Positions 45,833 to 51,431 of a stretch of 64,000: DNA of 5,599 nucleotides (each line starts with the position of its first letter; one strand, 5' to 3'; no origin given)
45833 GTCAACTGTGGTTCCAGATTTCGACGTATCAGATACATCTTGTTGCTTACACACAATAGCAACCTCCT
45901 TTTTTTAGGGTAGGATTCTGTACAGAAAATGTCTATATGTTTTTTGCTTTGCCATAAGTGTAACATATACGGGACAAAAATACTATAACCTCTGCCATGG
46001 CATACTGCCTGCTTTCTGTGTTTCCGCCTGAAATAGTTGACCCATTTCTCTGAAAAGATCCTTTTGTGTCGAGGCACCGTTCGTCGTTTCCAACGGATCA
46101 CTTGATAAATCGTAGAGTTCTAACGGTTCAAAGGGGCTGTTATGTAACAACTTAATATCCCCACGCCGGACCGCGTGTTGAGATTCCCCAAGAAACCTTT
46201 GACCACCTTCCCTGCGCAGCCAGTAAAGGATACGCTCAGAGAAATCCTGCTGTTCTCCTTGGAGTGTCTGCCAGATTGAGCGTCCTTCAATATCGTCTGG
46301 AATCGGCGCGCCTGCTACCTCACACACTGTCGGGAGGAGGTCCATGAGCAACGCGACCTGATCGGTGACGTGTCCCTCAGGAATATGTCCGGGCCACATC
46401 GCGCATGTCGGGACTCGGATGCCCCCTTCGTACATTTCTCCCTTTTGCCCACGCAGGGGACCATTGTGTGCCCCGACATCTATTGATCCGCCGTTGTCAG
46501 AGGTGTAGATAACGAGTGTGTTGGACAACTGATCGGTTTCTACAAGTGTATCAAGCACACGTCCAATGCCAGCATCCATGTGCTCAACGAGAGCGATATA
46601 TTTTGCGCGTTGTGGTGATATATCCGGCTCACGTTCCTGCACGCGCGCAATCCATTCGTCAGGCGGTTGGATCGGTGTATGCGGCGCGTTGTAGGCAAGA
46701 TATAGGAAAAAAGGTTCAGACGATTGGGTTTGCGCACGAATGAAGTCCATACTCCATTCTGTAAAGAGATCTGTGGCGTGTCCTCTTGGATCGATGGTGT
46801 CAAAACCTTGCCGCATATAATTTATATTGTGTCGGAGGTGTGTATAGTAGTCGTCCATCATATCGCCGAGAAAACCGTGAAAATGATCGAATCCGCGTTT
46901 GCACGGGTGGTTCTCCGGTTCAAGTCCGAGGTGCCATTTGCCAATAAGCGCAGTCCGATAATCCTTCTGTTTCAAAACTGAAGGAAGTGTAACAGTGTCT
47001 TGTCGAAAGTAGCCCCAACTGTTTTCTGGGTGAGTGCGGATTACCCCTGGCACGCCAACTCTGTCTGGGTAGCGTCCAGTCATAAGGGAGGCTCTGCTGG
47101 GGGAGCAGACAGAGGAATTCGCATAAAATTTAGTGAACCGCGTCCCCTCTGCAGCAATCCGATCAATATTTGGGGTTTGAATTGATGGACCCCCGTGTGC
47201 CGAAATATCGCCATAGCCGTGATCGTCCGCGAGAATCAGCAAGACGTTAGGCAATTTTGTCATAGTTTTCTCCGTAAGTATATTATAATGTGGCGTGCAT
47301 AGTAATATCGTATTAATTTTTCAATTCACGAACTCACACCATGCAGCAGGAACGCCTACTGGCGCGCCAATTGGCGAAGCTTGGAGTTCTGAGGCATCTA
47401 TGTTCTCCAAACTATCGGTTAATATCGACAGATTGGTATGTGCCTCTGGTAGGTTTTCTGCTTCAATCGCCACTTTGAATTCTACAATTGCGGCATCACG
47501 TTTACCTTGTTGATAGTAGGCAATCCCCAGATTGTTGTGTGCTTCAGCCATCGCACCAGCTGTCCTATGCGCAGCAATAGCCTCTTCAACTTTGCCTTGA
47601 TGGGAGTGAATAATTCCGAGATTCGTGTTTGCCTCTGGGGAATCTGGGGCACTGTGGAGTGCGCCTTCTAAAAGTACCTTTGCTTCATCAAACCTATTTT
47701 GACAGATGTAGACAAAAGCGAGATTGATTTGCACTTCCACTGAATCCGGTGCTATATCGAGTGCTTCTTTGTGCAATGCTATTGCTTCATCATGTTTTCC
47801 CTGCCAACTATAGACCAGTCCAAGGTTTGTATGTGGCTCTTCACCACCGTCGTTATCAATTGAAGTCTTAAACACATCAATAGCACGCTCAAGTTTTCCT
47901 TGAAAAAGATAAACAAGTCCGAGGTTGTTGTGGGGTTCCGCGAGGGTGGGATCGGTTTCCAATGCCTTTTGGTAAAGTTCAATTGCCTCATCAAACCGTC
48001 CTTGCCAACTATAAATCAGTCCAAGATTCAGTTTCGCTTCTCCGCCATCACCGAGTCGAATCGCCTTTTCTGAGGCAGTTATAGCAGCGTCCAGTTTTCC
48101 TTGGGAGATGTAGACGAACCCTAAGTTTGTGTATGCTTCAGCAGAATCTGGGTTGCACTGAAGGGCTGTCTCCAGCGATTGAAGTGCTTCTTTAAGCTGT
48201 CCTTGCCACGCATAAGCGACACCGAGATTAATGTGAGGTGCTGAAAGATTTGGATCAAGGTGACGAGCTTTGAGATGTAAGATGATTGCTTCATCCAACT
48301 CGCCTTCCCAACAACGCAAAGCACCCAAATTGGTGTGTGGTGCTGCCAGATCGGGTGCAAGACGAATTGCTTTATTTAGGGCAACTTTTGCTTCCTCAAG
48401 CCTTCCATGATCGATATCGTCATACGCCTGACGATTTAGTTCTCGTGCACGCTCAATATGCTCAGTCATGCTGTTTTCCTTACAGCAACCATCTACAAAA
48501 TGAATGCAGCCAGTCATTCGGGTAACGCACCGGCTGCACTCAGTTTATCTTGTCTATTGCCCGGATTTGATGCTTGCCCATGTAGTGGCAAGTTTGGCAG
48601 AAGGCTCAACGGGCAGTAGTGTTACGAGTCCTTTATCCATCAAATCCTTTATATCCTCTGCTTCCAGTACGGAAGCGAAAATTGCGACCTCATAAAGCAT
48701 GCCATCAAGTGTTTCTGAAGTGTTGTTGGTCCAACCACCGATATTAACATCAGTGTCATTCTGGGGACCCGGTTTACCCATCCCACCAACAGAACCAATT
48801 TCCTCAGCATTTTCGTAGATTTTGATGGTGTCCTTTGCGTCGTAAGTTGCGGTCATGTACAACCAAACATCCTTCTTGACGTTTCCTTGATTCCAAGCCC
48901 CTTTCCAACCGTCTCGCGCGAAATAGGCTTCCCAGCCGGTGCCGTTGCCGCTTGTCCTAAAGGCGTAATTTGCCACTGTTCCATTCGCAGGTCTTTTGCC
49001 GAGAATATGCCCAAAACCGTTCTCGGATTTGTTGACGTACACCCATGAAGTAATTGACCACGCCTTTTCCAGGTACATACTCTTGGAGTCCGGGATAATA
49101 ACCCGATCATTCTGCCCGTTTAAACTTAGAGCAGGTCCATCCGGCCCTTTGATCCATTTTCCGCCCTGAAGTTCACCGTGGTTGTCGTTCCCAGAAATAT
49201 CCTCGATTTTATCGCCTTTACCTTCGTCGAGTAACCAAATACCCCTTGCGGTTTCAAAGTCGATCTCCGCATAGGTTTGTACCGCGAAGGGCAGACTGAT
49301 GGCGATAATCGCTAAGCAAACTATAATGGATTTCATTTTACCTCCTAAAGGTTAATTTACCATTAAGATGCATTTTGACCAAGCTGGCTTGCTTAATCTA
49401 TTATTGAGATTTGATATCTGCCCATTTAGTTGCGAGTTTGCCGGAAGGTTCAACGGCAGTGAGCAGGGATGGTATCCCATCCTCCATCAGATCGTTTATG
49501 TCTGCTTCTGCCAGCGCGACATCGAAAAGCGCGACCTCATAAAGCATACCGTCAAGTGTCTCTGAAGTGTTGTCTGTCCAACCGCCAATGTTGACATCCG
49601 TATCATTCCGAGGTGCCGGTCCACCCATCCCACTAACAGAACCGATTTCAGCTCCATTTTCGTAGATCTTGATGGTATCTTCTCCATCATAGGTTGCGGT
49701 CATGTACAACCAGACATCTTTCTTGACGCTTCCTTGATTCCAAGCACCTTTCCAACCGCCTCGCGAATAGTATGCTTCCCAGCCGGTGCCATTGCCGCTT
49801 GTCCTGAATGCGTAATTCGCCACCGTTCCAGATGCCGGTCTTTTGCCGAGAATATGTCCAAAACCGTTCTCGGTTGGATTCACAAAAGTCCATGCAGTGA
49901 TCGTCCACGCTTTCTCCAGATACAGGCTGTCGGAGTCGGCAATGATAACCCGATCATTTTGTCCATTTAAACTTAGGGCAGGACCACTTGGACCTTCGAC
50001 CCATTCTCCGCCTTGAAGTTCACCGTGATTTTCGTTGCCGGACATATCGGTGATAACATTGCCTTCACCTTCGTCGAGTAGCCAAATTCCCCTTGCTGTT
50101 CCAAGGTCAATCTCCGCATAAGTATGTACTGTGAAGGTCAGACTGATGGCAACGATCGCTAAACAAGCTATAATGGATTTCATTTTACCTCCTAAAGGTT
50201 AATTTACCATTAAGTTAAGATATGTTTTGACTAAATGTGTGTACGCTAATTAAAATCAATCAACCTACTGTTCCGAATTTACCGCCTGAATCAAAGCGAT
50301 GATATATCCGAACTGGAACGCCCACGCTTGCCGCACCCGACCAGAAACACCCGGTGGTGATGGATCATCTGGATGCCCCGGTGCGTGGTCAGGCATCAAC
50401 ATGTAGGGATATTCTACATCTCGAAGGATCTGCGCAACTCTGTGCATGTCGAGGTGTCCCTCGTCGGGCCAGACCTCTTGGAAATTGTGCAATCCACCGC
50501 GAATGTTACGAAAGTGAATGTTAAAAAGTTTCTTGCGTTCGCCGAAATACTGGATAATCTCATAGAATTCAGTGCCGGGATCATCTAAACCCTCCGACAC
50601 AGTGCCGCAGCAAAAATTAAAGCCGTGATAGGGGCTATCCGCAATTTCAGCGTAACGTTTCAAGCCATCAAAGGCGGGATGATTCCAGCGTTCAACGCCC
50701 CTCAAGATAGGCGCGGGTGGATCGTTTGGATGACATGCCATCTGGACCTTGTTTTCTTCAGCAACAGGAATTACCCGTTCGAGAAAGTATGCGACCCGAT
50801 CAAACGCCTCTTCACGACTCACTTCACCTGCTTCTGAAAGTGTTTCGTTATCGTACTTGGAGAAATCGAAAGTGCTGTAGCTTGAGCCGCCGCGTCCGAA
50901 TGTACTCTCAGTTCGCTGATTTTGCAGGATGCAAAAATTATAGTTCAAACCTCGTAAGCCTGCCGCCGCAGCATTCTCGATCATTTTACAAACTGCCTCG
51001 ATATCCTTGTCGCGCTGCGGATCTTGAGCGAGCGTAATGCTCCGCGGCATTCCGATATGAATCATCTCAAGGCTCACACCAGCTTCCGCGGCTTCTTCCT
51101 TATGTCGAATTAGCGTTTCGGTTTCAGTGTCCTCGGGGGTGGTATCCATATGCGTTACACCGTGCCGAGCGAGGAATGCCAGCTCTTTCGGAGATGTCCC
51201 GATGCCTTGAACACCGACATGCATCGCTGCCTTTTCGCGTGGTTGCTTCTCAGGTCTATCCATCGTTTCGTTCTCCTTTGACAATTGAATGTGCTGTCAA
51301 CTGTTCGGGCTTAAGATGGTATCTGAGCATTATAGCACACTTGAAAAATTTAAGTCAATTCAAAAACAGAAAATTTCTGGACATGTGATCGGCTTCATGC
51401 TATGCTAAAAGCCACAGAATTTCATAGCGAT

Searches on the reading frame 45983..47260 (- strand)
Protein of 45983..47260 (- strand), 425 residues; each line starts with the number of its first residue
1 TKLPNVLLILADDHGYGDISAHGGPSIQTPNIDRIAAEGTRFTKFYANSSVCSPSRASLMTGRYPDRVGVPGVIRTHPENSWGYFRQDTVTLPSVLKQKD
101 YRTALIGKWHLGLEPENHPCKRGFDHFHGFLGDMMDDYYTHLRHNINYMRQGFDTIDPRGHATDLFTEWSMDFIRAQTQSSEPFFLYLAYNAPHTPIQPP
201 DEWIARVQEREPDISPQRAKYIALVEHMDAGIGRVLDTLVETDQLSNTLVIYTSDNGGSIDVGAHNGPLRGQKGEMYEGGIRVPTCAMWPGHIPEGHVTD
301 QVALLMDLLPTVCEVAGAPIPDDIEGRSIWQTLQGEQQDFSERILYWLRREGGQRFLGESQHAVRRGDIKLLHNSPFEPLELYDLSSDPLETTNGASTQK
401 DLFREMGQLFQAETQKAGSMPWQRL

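Call 14: search_protein_families(library=pfam, proteins=[window:45983-47260:-], max_evalue=0.001)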
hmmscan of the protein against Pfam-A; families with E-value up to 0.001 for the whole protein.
window:45983-47260:- (425 aa): 3 families
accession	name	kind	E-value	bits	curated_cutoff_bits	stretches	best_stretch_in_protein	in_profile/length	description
PF00884.28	Sulfatase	-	4.5e-67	226.9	25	1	4-317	1-300/301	Sulfatase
PF16347.10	SGSH_C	-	5.8e-16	59.4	29.3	1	274-396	9-132/154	N-sulphoglucosamine sulphohydrolase, C-terminal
PF01663.27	Phosphodiest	-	2.1e-06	28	23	1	7-72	2-64/342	Type I phosphodiesterase / nucleotide pyrophosphatase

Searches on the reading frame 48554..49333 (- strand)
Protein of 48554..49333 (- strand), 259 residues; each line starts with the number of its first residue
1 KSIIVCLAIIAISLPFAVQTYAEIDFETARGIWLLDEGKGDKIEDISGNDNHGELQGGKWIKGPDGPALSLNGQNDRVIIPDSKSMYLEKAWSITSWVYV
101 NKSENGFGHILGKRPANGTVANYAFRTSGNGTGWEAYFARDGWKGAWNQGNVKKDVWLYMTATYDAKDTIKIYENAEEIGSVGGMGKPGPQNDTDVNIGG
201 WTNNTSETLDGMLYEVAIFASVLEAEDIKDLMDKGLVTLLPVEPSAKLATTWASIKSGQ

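Call 14: search_protein_families(library=pfam, proteins=[window:48554-49333:-], max_evalue=0.001)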
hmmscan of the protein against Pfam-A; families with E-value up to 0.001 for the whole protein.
window:48554-49333:- (259 aa): 2 families
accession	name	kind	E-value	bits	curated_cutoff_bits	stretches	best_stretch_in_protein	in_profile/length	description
PF13385.13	Laminin_G_3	-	4.4e-19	69.6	27.6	1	72-229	1-151/151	Concanavalin A-like lectin/glucanases superfamily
PF07953.20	Toxin_R_bind_N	-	0.00035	20.8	23.8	0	41-139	2-92/191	Clostridium neurotoxin, N-terminal receptor binding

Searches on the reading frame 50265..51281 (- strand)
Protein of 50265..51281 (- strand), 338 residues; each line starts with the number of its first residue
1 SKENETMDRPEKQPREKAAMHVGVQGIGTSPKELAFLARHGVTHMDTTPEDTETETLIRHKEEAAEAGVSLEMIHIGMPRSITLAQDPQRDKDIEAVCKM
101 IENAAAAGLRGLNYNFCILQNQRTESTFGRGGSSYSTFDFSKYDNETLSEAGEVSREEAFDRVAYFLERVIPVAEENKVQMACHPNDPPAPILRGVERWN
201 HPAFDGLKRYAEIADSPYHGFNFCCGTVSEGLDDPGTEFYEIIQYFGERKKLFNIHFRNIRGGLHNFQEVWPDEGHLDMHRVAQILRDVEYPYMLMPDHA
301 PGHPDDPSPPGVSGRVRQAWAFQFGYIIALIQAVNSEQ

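Call 3: search_protein_families(library=pfam, proteins=[window:50265-51281:-], max_evalue=0.01)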
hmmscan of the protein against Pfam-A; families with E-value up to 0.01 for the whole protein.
window:50265-51281:- (338 aa): 2 families
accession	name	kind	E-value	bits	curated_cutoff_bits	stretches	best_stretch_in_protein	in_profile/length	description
PF03786.19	UxuA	-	2.9e-40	138.6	23.7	2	146-317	167-336/352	D-mannonate dehydratase (UxuA)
PF01261.30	AP_endonuc_2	-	5e-11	43.2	31.1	1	36-295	3-225/249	Xylose isomerase-like TIM barrel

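Call 4: search_protein_families(library=ncbifam, proteins=[window:50265-51281:-], max_evalue=0.01)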
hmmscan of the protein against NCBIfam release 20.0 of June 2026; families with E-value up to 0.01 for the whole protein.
window:50265-51281:- (338 aa): 3 families
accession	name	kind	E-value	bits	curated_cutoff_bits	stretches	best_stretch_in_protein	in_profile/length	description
NF003027.0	PRK03906.1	subfamily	5.3e-29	101.3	191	1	147-308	196-351/385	mannonate dehydratase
TIGR00695.1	uxuA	equivalog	1.4e-19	70.5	199.55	1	148-290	197-334/394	mannonate dehydratase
NF058539.1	ergo_uti2_ErtD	equivalog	0.0083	15.1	650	0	42-87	203-248/449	hydantoin-5-propionate amidohydrolase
